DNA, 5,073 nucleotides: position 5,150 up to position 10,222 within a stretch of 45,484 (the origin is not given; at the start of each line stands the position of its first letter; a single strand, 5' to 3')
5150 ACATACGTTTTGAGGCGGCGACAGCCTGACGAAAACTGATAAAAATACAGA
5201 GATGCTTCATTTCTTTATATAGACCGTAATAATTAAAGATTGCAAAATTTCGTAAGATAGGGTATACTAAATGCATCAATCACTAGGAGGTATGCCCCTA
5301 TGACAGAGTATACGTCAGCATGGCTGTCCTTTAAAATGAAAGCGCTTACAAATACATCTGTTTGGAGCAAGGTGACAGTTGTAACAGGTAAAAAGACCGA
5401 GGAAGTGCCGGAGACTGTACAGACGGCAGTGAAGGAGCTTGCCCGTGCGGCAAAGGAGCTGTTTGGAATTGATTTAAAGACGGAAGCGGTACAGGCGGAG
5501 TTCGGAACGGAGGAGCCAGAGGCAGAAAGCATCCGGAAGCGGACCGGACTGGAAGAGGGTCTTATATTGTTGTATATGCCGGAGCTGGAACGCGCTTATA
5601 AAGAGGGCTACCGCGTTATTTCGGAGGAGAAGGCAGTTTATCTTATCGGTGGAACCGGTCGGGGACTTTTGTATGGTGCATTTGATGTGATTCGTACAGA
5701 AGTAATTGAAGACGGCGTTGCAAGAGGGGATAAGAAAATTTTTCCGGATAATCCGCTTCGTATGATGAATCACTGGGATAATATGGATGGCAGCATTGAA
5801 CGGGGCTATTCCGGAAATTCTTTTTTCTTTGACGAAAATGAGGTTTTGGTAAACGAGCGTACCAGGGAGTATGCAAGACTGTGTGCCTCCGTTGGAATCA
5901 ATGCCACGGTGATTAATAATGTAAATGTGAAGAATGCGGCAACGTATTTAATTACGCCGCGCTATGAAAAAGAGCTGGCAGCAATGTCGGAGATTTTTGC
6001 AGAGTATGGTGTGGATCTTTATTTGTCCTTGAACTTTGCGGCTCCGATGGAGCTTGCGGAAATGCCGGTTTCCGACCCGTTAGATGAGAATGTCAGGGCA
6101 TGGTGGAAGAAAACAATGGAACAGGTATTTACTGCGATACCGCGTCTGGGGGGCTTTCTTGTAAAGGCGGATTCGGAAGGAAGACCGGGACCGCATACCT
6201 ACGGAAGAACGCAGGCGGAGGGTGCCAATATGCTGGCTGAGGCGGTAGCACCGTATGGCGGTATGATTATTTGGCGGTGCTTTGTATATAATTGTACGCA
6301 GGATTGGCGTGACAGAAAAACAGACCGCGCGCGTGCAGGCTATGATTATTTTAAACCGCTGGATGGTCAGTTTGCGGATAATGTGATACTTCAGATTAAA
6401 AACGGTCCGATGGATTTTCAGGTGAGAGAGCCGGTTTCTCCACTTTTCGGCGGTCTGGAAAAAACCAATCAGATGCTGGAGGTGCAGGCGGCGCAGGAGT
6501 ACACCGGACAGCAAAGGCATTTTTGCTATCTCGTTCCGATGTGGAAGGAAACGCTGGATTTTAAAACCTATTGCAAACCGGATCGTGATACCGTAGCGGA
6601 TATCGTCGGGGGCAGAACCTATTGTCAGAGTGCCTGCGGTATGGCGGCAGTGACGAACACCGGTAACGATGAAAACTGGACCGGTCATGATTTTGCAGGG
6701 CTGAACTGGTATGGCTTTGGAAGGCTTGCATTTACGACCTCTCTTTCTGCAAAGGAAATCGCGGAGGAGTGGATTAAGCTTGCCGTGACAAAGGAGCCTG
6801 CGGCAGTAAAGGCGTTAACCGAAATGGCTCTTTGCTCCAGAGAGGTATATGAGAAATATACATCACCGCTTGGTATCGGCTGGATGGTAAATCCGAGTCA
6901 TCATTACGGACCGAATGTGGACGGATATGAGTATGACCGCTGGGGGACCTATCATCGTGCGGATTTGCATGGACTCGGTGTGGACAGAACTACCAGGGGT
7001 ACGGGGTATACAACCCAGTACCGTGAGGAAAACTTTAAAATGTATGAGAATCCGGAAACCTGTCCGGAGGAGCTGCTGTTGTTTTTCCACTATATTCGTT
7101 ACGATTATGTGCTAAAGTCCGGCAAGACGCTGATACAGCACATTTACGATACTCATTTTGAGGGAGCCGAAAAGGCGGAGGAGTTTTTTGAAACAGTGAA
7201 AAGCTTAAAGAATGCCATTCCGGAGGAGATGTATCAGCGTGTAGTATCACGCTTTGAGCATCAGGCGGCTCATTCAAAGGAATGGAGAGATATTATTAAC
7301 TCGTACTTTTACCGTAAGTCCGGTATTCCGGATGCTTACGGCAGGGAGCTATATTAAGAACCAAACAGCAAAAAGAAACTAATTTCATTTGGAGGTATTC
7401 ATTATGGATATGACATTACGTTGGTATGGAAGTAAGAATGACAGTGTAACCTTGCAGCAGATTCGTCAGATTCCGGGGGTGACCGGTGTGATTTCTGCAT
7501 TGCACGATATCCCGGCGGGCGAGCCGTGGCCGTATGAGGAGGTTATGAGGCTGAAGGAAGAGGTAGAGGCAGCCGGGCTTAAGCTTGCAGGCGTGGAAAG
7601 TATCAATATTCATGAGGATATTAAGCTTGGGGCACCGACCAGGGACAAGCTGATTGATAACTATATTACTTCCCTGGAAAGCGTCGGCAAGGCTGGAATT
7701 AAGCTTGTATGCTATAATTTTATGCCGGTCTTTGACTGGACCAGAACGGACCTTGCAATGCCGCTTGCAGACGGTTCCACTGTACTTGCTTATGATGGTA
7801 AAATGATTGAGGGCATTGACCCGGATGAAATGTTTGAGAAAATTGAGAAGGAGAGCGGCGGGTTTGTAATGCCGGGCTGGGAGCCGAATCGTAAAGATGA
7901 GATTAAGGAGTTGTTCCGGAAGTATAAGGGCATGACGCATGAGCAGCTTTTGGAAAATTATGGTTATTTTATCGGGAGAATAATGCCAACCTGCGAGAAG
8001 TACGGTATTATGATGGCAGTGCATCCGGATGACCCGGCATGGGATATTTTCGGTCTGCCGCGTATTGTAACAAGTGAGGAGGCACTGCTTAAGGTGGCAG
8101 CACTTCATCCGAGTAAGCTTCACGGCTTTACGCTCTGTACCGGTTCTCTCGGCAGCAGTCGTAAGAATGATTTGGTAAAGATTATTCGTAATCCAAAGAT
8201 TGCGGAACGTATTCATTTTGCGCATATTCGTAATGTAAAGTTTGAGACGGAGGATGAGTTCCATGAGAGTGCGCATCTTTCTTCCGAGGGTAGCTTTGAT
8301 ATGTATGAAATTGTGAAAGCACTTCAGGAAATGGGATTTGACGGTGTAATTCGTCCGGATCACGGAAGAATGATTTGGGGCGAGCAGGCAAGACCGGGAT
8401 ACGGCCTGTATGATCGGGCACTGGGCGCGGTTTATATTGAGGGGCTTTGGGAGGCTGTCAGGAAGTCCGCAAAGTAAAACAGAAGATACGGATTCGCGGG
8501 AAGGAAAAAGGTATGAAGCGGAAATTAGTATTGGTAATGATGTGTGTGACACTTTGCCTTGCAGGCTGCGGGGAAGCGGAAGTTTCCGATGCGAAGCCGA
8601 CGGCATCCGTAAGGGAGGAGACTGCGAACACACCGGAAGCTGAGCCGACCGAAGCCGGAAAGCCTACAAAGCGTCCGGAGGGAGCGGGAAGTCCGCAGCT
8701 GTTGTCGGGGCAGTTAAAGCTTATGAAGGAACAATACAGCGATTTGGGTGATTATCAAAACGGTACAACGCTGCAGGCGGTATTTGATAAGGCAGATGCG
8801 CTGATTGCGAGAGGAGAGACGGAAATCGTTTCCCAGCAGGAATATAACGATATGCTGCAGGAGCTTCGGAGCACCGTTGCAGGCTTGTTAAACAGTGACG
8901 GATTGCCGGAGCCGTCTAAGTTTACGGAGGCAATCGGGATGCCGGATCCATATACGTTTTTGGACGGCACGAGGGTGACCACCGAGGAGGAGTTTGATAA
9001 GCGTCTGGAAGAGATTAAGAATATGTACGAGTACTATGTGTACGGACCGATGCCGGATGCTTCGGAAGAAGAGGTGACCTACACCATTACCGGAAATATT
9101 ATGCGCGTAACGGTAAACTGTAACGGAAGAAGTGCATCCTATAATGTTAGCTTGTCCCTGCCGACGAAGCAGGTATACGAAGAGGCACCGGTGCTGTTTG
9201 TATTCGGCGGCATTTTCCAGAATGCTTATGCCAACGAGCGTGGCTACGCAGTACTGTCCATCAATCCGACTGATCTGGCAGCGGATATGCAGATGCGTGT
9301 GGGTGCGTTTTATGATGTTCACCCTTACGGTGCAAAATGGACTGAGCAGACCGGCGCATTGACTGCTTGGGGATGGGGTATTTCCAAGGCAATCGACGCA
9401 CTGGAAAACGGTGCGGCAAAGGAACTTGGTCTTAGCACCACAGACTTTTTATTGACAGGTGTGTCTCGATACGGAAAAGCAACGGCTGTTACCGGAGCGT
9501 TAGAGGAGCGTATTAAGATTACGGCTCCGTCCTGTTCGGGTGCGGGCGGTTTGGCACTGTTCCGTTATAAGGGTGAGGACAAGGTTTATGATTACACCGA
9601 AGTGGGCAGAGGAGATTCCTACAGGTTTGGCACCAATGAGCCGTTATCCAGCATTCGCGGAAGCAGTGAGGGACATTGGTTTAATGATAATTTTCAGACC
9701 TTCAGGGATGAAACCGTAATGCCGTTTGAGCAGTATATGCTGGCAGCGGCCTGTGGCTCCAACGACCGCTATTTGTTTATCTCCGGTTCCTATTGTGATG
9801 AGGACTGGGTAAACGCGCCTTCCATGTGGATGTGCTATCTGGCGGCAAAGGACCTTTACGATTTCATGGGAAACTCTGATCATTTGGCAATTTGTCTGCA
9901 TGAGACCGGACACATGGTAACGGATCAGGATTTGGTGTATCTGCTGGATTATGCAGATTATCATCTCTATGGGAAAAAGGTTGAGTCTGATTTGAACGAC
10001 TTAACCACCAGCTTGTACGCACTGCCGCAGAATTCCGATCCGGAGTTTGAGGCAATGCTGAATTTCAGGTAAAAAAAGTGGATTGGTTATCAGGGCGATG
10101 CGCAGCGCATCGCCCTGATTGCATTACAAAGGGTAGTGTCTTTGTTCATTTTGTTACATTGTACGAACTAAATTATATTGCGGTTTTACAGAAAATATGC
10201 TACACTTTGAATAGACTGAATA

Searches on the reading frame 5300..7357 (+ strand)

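Call 5: search_protein_families(library=pfam, proteins=[window:5300-7357:+], max_evalue=0.001)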
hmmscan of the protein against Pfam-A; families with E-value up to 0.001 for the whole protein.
window:5300-7357:+ (685 aa): 4 families
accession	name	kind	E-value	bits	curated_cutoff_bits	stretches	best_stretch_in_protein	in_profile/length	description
PF07488.18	Glyco_hydro_67M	-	1.7e-149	497.8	23.5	1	147-460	15-326/326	Glycosyl hydrolase family 67 middle domain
PF07477.17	Glyco_hydro_67C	-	1.7e-90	302.9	27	1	461-682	1-222/223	Glycosyl hydrolase family 67 C-terminus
PF03648.19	Glyco_hydro_67N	-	7.3e-06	26.6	24.3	1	31-129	28-119/120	Glycosyl hydrolase family 67 N-terminus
PF02838.20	Glyco_hydro_20b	-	0.00027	22.1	26.1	1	32-127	30-101/124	Glycosyl hydrolase family 20, domain 2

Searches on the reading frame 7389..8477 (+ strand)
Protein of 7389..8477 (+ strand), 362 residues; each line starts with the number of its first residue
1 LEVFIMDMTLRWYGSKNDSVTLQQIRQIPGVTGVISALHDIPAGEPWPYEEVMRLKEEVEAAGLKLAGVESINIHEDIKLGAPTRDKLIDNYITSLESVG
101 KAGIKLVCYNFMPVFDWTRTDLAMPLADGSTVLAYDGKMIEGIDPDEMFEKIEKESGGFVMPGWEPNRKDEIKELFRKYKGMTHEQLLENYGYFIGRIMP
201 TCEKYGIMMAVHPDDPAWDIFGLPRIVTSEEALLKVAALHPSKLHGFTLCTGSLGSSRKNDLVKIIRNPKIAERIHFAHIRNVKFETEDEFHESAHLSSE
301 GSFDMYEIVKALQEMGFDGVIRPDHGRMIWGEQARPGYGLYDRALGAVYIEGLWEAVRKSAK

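Call 5: search_protein_families(library=pfam, proteins=[window:7389-8477:+], max_evalue=0.001)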
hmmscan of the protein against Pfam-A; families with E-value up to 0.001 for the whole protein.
window:7389-8477:+ (362 aa): 2 families
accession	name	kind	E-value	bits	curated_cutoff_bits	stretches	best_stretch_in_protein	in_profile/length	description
PF03786.19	UxuA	-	2.4e-146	487.5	23.7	1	6-358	1-351/352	D-mannonate dehydratase (UxuA)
PF01261.30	AP_endonuc_2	-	3.3e-08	34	31.1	1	183-321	96-225/249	Xylose isomerase-like TIM barrel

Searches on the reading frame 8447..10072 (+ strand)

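Call 5: search_protein_families(library=pfam, proteins=[window:8447-10072:+], max_evalue=0.001)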
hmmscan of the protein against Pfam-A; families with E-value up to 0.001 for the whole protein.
window:8447-10072:+ (541 aa): 1 family
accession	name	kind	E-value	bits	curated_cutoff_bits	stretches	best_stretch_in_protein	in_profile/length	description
PF22244.2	GCE_fung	-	6.7e-36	124.7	27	1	221-475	1-231/231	Glucuronyl esterase, fungi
